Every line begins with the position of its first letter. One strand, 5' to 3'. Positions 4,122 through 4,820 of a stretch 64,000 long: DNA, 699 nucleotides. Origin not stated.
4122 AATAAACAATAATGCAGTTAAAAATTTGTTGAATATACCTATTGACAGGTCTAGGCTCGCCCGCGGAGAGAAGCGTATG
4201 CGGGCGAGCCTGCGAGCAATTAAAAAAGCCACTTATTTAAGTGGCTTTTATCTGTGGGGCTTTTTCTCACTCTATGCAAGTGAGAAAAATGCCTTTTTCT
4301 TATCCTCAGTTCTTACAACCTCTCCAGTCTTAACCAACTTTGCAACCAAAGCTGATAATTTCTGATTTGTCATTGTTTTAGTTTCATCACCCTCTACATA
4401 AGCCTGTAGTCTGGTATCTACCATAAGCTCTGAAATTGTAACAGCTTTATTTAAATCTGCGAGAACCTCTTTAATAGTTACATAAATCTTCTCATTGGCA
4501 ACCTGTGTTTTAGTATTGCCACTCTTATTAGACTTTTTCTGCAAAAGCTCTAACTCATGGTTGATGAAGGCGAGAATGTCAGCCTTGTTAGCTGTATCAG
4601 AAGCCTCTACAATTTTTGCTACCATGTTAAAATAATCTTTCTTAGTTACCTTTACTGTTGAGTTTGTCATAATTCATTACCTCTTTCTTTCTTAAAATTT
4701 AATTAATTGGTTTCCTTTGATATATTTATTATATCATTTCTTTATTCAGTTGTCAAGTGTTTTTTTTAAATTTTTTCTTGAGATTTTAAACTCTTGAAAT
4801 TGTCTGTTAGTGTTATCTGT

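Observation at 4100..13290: Seven-member family of promoter + GC-rich hairpin + terminator modules, antisense to the early genes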

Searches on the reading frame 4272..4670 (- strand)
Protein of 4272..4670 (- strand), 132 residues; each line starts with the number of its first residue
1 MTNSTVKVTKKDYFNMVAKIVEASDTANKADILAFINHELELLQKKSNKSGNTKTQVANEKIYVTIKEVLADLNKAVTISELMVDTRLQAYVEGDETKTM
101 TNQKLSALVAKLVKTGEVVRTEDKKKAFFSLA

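Call 17: search_protein_families(library=pfam, proteins=[window:4272-4670:-], max_evalue=0.01)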
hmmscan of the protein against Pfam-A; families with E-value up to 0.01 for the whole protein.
window:4272-4670:- (132 aa): 0 families

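Call 51: find_related_loci(query=window:4272-4670:-, collection=viral_contigs, flank=10000)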
Query window:4272-4670:- (132 aa) in viral_contigs; peptide patterns used: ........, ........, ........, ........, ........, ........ (x = any residue, [..] = any of these).
9 stretches matched a pattern; 3 encode a relative of the query (tblastn E <= 1e-3); 3 distinct loci.
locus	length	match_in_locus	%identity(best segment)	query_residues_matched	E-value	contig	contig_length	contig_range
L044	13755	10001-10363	56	1-132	1e-37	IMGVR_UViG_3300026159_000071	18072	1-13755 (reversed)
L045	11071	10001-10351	40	1-132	2e-16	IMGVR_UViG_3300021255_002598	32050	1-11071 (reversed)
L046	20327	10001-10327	34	8-132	5e-12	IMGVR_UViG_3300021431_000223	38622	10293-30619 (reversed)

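Call 60: search_protein_families(library=phrogs, proteins=[window:4272-4670:-], max_evalue=0.01)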
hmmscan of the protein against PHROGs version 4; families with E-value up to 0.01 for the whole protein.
window:4272-4670:- (132 aa): 0 families

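Call 77: search_protein_families(library=ncbifam, proteins=[window:4272-4670:-], max_evalue=1)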
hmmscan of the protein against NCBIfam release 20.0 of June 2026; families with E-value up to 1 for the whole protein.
window:4272-4670:- (132 aa): 1 family
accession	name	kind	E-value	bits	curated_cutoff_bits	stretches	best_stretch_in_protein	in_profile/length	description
TIGR01690.2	ICE_RAQPRD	equivalog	0.12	12.5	50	1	25-75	2-52/80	integrative conjugative element protein, RAQPRD family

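Call 83: find_homologous_proteins(query=window:4272-4670:-, max_evalue=0.001)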
Query window:4272-4670:- (132 aa): 65 proteins with E <= 0.001 among 78 candidates.
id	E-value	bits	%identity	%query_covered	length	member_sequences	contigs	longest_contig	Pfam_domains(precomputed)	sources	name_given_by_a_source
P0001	1.6e-72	258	100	100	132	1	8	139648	-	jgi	jgi:polyhydroxyalkanoate synthesis regulator phasin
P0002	7.0e-72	256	99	100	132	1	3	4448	-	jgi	jgi:hypothetical protein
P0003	5.5e-71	253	98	100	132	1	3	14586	-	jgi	jgi:hypothetical protein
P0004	9.5e-50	185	77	99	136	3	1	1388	-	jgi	jgi:translation initiation factor 1 (eIF-1/SUI1)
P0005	1.2e-49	185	76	99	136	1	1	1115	-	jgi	jgi:translation initiation factor 1 (eIF-1/SUI1)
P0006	3.2e-49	183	76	99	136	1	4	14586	-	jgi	jgi:vacuolar-type H+-ATPase subunit E/Vma4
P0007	1.6e-45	172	100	67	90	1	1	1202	-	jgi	jgi:hypothetical protein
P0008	4.3e-37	144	67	95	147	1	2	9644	-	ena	-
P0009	1.7e-35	139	63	95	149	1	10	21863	-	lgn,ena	-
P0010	1.9e-35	139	63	95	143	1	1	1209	-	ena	-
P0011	3.6e-35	138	61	95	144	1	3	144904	-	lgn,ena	-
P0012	5.6e-35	138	62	95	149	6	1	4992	-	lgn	-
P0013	6.2e-35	137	61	100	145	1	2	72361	-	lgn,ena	-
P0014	6.5e-35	137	61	95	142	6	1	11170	-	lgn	-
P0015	7.8e-35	137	62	95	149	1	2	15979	-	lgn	-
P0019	2.5e-34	136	60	95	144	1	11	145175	-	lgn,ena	-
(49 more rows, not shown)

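Call 86: find_encoding_contigs(protein=P0019, flank=10000, max_places=2)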
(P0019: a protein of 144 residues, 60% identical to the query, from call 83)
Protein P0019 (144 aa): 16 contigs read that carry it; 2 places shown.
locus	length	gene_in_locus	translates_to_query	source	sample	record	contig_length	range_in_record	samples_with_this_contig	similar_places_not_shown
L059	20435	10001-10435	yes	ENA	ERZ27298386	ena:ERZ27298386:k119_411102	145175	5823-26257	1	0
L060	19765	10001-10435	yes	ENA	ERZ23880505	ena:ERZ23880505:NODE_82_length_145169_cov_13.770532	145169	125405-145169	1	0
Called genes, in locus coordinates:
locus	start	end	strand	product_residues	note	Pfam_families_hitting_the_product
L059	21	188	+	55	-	-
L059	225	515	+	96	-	-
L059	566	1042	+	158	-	-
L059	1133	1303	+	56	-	-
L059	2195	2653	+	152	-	-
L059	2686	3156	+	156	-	-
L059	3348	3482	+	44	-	-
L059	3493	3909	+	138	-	-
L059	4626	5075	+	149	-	-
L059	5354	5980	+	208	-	-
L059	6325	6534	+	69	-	-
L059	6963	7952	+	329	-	-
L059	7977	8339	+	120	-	-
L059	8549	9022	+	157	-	-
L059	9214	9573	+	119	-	-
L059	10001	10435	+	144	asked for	-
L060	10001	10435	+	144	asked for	-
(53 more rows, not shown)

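Call 89: predict_structure(alignment_id=A2)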
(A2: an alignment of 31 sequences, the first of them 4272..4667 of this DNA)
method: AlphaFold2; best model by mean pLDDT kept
length: 131 residues; sequences in the alignment: 31
mean_pLDDT: 89.1   pTM: 0.62
mean pLDDT of the five models: 89.1, 88.9, 87.7, 87.8, 87.4
residues with pLDDT >= 90: 84; 70-90: 37; 50-70: 8; < 50: 2
segments of 3 or more residues with pLDDT < 50: none
pLDDT, mean of each block of 10 residues (from residue 1): 69 90 88 91 69 90 96 94 94 94 96 95 92 88
secondary structure, 60 per line:
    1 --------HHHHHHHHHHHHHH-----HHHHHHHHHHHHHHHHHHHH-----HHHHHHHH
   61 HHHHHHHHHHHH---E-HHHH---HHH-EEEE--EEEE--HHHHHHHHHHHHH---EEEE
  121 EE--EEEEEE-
elements in order: H9-22 H28-47 H53-72 H78-81 E89-92 E95-98 H101-113 E117-122 E125-130

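Call 91: fold_search(model_id=the predicted structure, library=pdb)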
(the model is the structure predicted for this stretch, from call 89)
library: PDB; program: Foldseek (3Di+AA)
matches with E <= 10: 1149; with E <= 0.001: 0
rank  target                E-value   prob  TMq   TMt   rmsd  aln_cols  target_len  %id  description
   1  2hr3_A                3.8e-03  1.00  0.42  0.40  14.3       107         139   19  Crystal structure of putative transcriptional regulator protein from Pseudomonas aeruginosa PA01 at 2.4 A resolution (released 2006-09-19)
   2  2hr3_D                4.0e-03  1.00  0.44  0.41  13.3       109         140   20  Crystal structure of putative transcriptional regulator protein from Pseudomonas aeruginosa PA01 at 2.4 A resolution (released 2006-09-19)
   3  2hr3_B                7.5e-03  1.00  0.36  0.35  14.1       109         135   17  Crystal structure of putative transcriptional regulator protein from Pseudomonas aeruginosa PA01 at 2.4 A resolution (released 2006-09-19)
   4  2yr2_B                8.5e-03  0.99  0.32  0.30  15.6       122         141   16  Crystal Structure of the Hypothetical regulator from Sulfolobus tokodaii (released 2007-10-02)
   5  3eco_A                9.7e-03  0.99  0.38  0.37  15.1       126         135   14  Crystal structure of MepR, a transcription regulator of the Staphylococcus aureus multidrug efflux pump MepA (released 2009-02-10)
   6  2yr2_A                1.2e-02  0.98  0.33  0.30  12.4       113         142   13  Crystal Structure of the Hypothetical regulator from Sulfolobus tokodaii (released 2007-10-02)
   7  2d1h_B                1.3e-02  1.00  0.40  0.52   1.8        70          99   20  Crystal structure of ST1889 protein from thermoacidophilic archaeon Sulfolobus tokodaii (released 2006-09-05)
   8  3gfj                  1.4e-02  0.99  0.32  0.29   8.1        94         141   21  Crystal structure of the ST1710 mutant (R89A) protein (released 2009-08-25)
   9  3gfl                  1.6e-02  0.98  0.31  0.29   8.2        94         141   21  Crystal structure of the ST1710 mutant (R90A) protein (released 2009-08-25)
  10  3gfi_A                1.7e-02  0.99  0.37  0.34  13.3       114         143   16  Crystal structure of ST1710 complexed with its promoter DNA (released 2009-08-25)
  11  1sd4_A                1.9e-02  1.00  0.36  0.38   3.1        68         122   16  Crystal Structure of a SeMet derivative of BlaI at 2.0 A (released 2004-08-10)
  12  3tgn_B                1.9e-02  0.89  0.30  0.28  12.6       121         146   21  Crystal Structure of the zinc-dependent MarR Family Transcriptional Regulator AdcR in the Zn(II)-bound State (released 2011-11-30)
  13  2hr3_C                2.0e-02  1.00  0.41  0.39  13.3       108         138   20  Crystal structure of putative transcriptional regulator protein from Pseudomonas aeruginosa PA01 at 2.4 A resolution (released 2006-09-19)
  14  4yif_C                2.0e-02  0.99  0.38  0.36  15.7       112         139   17  Crystal structure of Rv0880 (released 2015-06-10)
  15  2gxg                  2.3e-02  0.99  0.37  0.35  14.2       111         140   16  Crystal structure of EmrR homolog from hyperthermophilic archaea Sulfolobus tokodaii strain7 (released 2007-03-20)
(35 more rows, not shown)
